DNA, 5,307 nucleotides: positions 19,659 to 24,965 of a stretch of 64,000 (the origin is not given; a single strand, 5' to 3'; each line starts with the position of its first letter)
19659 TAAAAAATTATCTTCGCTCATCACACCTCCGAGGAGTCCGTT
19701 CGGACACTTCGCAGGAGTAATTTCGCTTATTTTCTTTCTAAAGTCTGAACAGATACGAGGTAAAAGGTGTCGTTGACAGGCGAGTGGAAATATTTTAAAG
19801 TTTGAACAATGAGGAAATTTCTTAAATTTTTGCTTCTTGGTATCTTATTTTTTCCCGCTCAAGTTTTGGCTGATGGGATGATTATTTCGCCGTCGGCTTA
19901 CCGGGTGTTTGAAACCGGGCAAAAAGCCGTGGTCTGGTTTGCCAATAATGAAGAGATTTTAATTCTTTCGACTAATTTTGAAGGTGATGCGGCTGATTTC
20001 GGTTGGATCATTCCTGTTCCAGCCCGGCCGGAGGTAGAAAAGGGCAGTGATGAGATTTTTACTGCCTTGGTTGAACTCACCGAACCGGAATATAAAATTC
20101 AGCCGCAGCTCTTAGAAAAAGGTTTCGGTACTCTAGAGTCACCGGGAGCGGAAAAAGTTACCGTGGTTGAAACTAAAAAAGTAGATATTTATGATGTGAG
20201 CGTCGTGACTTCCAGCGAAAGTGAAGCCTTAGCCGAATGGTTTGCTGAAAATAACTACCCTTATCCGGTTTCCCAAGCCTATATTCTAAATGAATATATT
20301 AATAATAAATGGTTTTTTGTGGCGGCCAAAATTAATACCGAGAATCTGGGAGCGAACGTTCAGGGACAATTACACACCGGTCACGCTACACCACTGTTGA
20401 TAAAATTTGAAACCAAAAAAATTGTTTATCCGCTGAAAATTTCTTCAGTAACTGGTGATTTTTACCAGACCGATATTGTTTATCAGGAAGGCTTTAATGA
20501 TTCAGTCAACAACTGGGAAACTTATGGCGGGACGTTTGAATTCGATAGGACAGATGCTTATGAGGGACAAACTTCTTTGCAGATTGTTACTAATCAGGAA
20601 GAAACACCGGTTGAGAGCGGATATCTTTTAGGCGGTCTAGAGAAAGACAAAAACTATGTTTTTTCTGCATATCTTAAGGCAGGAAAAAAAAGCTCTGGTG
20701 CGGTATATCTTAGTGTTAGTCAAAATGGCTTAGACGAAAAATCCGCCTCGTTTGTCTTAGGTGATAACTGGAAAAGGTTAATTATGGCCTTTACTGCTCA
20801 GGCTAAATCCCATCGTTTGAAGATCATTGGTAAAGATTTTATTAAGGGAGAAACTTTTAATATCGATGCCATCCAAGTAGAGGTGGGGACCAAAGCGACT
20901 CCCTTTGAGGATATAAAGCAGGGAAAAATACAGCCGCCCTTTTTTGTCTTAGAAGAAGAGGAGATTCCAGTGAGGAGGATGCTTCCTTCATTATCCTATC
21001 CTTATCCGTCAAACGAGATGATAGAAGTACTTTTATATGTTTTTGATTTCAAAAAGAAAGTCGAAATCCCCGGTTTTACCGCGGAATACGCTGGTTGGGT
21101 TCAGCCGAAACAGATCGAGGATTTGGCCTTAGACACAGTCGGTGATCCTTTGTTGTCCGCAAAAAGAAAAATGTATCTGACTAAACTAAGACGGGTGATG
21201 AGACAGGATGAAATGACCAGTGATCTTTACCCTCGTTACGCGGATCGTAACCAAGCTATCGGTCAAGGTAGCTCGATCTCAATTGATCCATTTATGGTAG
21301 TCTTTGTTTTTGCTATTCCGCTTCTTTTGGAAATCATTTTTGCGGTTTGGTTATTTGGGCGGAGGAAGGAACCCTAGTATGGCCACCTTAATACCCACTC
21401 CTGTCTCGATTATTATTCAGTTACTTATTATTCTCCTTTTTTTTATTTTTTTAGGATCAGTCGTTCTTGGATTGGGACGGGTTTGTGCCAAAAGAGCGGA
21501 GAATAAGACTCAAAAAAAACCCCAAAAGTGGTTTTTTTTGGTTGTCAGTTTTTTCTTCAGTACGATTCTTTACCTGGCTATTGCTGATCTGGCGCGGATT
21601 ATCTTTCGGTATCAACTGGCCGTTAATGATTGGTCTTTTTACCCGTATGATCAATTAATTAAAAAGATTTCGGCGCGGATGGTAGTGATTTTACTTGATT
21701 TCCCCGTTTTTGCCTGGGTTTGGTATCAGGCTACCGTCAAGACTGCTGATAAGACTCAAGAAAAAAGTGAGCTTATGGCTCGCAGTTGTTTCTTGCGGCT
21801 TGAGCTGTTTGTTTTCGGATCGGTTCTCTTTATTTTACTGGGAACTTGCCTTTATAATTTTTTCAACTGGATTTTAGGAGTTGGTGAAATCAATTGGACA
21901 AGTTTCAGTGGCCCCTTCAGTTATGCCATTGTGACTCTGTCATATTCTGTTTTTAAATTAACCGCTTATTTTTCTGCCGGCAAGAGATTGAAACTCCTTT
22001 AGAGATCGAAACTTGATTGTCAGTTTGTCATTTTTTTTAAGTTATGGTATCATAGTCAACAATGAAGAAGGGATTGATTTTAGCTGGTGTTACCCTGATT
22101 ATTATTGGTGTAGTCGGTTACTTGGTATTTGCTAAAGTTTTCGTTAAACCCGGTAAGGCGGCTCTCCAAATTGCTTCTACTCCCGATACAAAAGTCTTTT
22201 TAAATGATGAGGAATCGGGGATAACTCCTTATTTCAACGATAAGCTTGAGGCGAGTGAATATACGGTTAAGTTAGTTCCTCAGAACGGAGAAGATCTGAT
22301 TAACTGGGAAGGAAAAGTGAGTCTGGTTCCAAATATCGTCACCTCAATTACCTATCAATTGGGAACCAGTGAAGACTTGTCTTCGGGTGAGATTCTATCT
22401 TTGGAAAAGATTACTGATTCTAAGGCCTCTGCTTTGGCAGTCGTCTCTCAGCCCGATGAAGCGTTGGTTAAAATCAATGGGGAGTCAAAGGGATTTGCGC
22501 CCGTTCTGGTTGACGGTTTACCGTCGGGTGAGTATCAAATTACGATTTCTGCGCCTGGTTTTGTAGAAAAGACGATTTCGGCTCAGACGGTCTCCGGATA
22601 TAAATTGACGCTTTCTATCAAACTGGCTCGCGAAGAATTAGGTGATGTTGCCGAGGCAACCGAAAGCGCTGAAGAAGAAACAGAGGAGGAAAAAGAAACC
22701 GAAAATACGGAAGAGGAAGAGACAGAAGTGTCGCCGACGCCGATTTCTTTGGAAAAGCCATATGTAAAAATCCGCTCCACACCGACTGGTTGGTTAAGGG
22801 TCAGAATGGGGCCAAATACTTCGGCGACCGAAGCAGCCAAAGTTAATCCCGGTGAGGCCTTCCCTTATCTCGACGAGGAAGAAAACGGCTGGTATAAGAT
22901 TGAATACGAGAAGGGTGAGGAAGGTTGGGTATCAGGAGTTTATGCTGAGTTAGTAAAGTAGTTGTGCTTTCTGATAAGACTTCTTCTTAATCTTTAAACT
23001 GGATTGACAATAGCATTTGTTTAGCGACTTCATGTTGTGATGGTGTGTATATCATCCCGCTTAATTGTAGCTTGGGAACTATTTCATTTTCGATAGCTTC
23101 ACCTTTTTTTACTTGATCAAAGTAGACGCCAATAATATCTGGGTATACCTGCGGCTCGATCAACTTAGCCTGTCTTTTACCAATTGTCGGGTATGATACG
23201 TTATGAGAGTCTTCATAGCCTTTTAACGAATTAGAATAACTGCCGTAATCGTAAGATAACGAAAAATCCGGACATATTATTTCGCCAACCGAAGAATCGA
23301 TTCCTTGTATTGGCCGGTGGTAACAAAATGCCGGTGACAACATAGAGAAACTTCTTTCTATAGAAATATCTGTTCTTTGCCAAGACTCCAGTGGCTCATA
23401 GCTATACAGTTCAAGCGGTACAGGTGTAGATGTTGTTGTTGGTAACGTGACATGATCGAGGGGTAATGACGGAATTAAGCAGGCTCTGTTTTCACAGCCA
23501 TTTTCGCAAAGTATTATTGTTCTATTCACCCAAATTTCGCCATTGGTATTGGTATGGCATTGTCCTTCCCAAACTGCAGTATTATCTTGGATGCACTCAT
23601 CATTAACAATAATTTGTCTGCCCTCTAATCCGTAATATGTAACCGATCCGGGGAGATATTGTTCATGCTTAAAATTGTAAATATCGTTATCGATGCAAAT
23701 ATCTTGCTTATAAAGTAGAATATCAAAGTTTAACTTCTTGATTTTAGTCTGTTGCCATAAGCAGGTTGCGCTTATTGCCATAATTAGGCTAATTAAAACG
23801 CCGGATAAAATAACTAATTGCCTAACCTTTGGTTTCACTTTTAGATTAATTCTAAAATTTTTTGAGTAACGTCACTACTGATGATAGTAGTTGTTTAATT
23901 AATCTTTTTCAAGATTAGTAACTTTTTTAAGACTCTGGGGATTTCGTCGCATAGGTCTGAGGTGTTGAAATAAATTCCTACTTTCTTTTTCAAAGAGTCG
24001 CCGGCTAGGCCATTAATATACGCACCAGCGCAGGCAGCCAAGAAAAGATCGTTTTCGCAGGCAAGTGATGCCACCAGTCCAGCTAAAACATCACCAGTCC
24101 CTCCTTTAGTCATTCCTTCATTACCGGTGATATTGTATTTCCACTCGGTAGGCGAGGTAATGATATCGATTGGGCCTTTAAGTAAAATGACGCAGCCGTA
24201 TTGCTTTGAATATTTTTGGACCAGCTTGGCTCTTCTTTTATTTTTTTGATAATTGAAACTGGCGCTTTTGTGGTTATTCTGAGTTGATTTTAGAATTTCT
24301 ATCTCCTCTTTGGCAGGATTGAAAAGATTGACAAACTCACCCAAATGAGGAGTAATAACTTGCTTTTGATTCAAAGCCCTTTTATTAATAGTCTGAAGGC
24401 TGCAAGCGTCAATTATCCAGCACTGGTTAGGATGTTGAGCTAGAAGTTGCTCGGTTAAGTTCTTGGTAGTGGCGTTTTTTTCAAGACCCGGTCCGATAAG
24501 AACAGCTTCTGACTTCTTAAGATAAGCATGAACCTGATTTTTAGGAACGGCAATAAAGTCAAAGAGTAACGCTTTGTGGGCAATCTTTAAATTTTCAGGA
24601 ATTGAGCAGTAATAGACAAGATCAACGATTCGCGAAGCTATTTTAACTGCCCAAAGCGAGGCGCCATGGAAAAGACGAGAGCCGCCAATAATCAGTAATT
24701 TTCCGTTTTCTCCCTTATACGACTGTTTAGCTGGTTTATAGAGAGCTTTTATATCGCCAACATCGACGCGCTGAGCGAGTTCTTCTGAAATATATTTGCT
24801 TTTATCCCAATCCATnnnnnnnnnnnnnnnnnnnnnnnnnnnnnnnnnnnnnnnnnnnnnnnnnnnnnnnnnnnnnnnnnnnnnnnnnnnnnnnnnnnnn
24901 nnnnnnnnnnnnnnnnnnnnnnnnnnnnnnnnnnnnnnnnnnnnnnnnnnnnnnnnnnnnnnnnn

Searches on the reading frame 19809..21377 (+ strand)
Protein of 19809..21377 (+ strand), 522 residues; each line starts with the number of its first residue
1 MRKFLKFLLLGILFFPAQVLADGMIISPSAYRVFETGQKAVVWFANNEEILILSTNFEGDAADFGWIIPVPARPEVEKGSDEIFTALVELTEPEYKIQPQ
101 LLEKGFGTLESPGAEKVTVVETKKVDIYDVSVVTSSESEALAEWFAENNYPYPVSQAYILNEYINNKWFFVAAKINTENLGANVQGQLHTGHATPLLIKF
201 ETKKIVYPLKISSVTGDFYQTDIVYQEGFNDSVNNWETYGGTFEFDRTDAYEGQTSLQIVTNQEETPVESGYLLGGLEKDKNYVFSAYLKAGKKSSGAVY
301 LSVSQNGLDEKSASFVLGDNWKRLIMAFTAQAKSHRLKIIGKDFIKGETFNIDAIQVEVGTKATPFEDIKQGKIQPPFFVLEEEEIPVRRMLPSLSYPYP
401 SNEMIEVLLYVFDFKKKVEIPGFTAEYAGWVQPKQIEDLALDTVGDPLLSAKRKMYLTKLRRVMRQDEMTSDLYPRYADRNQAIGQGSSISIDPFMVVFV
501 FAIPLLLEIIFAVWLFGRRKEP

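Call 90: search_protein_families(library=pfam, proteins=[window:19809-21377:+], max_evalue=0.0001)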
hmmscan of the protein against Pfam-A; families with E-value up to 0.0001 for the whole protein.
window:19809-21377:+ (522 aa): 2 families
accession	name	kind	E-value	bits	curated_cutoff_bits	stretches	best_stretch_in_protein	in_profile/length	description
PF10092.14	DUF2330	-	1.8e-30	106.5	24.7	1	20-215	6-202/279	Uncharacterized protein conserved in bacteria (DUF2330)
PF02018.23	CBM_4_9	-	5.7e-10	40.1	25.9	1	222-337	2-125/136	Carbohydrate binding domain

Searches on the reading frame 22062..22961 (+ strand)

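Call 9: search_protein_families(library=pfam, proteins=[window:22062-22961:+], max_evalue=0.001)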
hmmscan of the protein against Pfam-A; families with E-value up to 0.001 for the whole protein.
window:22062-22961:+ (299 aa): 3 families
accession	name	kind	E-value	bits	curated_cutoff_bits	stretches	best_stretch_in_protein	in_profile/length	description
PF08308.17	PEGA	-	5e-17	62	20.8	1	124-188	3-67/71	PEGA domain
PF08239.17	SH3_3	-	9.6e-13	48.5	27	1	245-294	3-52/54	Bacterial SH3 domain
PF13620.12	CarboxypepD_reg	-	0.00072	20.3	32.3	0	151-188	43-81/82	Carboxypeptidase regulatory-like domain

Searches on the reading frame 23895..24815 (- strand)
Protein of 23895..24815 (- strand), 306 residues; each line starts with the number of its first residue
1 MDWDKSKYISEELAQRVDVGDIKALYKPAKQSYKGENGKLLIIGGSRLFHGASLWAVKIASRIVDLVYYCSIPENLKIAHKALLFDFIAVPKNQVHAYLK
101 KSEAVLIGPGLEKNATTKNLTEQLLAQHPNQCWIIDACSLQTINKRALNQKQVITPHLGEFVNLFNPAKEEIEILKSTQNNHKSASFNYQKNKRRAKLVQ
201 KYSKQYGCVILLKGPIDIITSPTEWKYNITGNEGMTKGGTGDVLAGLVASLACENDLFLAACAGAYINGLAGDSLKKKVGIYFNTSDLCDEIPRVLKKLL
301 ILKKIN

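Call 9: search_protein_families(library=pfam, proteins=[window:23895-24815:-], max_evalue=0.001)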
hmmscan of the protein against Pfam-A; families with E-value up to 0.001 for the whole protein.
window:23895-24815:- (306 aa): 2 families
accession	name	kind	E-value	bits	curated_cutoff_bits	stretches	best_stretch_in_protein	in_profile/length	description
PF01256.23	Carb_kinase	-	4e-41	141.5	27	1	40-294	1-242/242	NAD(P)H-hydrate dehydratase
PF02110.20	HK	-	1.4e-05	25.1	27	1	102-278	50-225/247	Hydroxyethylthiazole kinase family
